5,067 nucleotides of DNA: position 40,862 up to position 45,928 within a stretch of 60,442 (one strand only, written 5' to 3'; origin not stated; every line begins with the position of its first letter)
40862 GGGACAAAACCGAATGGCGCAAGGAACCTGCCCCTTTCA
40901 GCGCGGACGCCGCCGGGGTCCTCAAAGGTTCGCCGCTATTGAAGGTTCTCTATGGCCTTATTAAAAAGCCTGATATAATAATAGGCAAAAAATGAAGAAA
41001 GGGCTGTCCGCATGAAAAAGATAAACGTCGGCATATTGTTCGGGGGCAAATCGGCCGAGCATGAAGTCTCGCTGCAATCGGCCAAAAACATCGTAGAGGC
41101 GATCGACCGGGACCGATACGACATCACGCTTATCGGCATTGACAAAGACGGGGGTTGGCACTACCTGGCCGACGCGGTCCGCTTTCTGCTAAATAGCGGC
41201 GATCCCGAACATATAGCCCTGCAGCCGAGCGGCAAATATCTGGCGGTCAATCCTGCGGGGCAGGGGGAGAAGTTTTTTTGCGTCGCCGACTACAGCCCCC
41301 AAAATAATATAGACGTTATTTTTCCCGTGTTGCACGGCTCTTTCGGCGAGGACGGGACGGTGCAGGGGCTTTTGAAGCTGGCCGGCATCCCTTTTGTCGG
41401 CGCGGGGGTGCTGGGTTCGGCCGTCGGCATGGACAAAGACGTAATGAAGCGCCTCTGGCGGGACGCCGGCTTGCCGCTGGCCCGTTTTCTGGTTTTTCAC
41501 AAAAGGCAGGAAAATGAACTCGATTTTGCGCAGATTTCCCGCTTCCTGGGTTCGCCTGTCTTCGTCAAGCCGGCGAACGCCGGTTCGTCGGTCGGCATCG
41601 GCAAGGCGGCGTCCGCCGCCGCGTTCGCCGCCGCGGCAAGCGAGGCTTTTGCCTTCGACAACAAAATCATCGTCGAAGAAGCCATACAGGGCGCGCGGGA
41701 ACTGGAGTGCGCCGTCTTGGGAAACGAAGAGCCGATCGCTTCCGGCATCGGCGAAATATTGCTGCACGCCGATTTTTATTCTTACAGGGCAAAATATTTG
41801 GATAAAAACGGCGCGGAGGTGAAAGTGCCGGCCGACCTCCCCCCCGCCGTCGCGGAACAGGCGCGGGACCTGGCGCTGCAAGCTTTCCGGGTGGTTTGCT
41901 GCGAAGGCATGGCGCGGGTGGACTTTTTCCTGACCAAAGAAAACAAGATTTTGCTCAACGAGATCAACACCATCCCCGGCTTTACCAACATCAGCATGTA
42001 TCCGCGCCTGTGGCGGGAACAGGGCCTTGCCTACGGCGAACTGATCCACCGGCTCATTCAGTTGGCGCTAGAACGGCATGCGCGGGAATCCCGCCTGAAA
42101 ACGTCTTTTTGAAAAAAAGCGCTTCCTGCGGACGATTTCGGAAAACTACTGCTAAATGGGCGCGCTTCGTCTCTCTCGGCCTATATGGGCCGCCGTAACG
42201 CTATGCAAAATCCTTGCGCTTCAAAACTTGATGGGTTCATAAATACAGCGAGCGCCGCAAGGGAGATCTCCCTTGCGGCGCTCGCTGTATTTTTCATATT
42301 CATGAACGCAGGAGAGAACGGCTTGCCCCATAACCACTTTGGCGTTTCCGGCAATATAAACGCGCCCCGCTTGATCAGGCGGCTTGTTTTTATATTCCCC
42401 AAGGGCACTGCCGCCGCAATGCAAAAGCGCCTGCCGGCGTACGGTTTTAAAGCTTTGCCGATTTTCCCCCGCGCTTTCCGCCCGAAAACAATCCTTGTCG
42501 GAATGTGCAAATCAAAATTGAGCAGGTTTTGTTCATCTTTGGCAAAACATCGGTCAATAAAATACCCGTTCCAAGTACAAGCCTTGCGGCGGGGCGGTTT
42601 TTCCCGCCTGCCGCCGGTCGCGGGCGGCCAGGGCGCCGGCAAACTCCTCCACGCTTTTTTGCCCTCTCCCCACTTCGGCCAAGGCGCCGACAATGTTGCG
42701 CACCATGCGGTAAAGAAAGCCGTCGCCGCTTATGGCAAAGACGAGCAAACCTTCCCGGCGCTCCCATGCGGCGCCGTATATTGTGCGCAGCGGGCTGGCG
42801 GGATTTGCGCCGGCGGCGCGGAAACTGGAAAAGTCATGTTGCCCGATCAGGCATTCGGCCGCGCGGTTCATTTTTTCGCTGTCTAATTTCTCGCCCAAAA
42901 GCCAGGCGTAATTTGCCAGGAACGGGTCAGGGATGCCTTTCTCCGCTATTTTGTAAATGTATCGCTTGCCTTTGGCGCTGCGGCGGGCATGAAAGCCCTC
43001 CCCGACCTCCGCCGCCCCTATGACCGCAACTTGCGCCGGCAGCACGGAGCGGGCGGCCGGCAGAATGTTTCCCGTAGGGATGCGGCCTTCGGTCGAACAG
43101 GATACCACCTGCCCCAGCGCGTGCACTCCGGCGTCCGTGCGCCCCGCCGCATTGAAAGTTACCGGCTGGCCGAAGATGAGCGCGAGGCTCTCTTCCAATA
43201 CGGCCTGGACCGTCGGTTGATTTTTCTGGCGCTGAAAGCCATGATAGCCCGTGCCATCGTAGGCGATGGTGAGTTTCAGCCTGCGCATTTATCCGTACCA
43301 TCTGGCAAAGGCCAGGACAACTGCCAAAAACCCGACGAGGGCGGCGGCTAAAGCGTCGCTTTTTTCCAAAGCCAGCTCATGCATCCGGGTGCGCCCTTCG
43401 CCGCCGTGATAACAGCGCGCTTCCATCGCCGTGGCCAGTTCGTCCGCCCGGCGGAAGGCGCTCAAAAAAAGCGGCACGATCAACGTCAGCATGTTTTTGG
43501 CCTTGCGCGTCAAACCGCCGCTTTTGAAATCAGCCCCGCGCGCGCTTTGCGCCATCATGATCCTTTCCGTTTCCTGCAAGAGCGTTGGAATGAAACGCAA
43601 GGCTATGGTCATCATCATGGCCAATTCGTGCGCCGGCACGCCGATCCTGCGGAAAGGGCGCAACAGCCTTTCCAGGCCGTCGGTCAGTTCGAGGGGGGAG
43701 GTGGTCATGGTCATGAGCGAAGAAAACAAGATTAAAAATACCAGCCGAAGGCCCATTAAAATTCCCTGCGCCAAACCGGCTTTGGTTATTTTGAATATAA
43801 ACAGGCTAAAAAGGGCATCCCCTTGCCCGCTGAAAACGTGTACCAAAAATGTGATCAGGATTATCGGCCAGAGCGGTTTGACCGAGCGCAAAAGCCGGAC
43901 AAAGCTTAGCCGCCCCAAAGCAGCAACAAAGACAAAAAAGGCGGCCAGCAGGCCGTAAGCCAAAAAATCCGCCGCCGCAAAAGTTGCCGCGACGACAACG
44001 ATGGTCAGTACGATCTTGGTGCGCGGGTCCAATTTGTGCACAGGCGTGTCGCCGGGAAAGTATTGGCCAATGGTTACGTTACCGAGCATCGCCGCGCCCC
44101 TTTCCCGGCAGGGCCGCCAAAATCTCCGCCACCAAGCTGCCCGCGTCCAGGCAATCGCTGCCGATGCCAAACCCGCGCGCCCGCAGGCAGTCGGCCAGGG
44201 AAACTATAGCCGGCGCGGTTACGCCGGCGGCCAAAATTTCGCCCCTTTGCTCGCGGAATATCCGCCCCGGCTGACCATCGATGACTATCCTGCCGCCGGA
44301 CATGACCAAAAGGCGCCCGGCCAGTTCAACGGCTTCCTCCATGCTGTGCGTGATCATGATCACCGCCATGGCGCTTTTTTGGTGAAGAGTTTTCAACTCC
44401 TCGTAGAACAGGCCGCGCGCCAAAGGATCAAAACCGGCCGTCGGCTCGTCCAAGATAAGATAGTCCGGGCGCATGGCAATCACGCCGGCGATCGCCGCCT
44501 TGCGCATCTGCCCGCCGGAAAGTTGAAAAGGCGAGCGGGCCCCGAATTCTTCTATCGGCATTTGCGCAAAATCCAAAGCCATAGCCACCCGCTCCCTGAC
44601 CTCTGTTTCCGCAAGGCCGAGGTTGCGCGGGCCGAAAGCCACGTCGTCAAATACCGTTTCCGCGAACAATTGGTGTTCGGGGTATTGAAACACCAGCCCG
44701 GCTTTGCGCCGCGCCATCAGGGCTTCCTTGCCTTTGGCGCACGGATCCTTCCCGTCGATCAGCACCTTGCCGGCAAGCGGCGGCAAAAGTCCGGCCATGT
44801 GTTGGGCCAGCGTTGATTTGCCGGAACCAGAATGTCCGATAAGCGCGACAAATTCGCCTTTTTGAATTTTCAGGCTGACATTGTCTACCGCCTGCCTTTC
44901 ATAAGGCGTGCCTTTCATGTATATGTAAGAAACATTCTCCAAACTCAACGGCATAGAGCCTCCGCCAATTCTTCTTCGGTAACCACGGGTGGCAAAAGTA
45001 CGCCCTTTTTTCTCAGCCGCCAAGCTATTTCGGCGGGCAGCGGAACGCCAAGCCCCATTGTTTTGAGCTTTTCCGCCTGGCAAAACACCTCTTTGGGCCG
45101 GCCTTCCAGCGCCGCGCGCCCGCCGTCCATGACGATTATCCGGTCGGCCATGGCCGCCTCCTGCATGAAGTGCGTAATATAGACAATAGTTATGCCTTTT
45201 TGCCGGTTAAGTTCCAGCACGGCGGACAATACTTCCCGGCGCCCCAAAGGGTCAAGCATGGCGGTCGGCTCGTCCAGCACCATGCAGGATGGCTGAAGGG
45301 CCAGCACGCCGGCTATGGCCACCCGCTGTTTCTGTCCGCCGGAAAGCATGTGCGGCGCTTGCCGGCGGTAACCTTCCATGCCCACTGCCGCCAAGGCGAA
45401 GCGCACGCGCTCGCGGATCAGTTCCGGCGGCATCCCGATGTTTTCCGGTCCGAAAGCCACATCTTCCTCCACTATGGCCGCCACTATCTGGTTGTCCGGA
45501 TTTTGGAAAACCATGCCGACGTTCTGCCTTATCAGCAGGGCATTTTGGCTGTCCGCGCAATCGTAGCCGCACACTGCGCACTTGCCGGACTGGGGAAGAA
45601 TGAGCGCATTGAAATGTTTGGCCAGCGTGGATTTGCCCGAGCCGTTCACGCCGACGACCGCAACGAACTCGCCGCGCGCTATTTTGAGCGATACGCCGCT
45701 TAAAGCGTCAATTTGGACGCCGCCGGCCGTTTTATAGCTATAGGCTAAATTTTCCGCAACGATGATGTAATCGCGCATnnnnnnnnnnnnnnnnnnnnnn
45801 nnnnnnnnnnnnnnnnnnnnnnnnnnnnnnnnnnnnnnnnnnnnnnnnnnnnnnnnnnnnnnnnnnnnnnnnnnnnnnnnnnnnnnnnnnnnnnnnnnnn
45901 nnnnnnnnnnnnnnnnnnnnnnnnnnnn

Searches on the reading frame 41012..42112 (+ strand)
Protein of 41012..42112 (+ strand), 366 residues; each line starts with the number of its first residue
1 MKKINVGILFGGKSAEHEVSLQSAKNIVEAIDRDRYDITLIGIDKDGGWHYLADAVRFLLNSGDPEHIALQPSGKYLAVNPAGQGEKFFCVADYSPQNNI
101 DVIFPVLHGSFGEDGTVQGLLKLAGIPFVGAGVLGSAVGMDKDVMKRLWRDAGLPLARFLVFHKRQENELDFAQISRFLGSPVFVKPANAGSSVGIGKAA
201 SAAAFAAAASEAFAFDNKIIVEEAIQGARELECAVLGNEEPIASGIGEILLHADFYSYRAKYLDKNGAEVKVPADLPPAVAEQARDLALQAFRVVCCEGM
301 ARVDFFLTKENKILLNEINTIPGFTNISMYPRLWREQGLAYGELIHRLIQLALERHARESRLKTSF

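Call 66: search_protein_families(library=pfam, proteins=[window:41012-42112:+], max_evalue=0.001)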
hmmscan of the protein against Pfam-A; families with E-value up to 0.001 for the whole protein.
window:41012-42112:+ (366 aa): 5 families
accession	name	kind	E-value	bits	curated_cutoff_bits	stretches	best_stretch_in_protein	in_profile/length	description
PF07478.18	Dala_Dala_lig_C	-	3e-71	239.6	24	1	148-350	1-204/204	D-ala D-ala ligase C-terminus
PF01820.27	Dala_Dala_lig_N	-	5.1e-35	121.1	34.6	1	5-131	1-121/121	D-ala D-ala ligase N-terminus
PF02222.28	ATP-grasp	-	6.6e-09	36.1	27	1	150-319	4-160/179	ATP-grasp domain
PF02786.22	CPSase_L_D2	-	2e-06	27.9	19.8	1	141-320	1-178/211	Carbamoyl-phosphate synthase L chain, ATP binding domain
PF14397.11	ATPgrasp_ST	-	8.4e-05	22.3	31.4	0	282-326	216-260/278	Sugar-transfer associated ATP-grasp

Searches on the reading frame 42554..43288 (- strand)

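Call 66: search_protein_families(library=pfam, proteins=[window:42554-43288:-], max_evalue=0.001)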
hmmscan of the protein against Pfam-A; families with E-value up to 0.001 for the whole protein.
window:42554-43288:- (244 aa): 1 family
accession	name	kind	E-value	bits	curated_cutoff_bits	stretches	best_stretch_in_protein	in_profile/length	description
PF01416.25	PseudoU_synth_1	-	2.2e-43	147.6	23.3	2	143-244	1-107/108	tRNA pseudouridine synthase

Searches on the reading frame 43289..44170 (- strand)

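Call 66: search_protein_families(library=pfam, proteins=[window:43289-44170:-], max_evalue=0.001)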
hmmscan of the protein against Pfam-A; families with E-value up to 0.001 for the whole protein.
window:43289-44170:- (293 aa): 1 family
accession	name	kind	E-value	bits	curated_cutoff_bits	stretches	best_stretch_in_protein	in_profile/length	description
PF02361.21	CbiQ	-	1e-48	166.3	25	1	42-261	3-214/216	Cobalt transport protein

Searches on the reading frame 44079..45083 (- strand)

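Call 66: search_protein_families(library=pfam, proteins=[window:44079-45083:-], max_evalue=0.001)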
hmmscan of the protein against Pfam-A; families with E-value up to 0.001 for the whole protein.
window:44079-45083:- (334 aa): 8 families
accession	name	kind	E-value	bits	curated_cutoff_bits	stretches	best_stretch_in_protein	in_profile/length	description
PF00005.33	ABC_tran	-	3.3e-29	102.7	25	1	67-216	2-137/137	ABC transporter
PF13304.12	AAA_21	-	8.8e-08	33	27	1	182-249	232-301/304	AAA domain, putative AbiEii toxin, Type IV TA system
PF20703.3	nSTAND1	-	5e-05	23.5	27.1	1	64-111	21-60/379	Novel STAND NTPase 1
PF13555.12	AAA_29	-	0.00046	20.3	27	1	67-101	13-47/61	P-loop containing region of AAA domain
PF13401.12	AAA_22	-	0.00053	20.7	27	0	76-244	5-121/130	AAA domain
PF13481.12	AAA_25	-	0.00055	20.1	27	0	70-97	27-54/195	AAA domain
PF02463.25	SMC_N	-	0.00078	19.4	40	0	187-252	136-205/220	RecF/RecN/SMC N terminal domain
PF01078.27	Mg_chelatase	-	0.00079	19.3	20.3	0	78-109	24-55/207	Magnesium chelatase, subunit ChlI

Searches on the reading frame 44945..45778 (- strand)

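Call 66: search_protein_families(library=pfam, proteins=[window:44945-45778:-], max_evalue=0.001)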
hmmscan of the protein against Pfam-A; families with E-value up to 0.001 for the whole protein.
window:44945-45778:- (277 aa): 6 families
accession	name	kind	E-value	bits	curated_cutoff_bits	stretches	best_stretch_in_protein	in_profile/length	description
PF00005.33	ABC_tran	-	8.9e-29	101.3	25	1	26-173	1-137/137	ABC transporter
PF02463.25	SMC_N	-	1.6e-08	34.7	40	1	143-214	135-208/220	RecF/RecN/SMC N terminal domain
PF13304.12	AAA_21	-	3.2e-07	31.2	27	0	132-203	225-298/304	AAA domain, putative AbiEii toxin, Type IV TA system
PF13191.12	AAA_16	-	0.0003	21.8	32.6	1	31-80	17-64/167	AAA ATPase domain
PF13401.12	AAA_22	-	0.00072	20.3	27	0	37-201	6-121/130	AAA domain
PF13555.12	AAA_29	-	0.00074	19.7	27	0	28-64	14-50/61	P-loop containing region of AAA domain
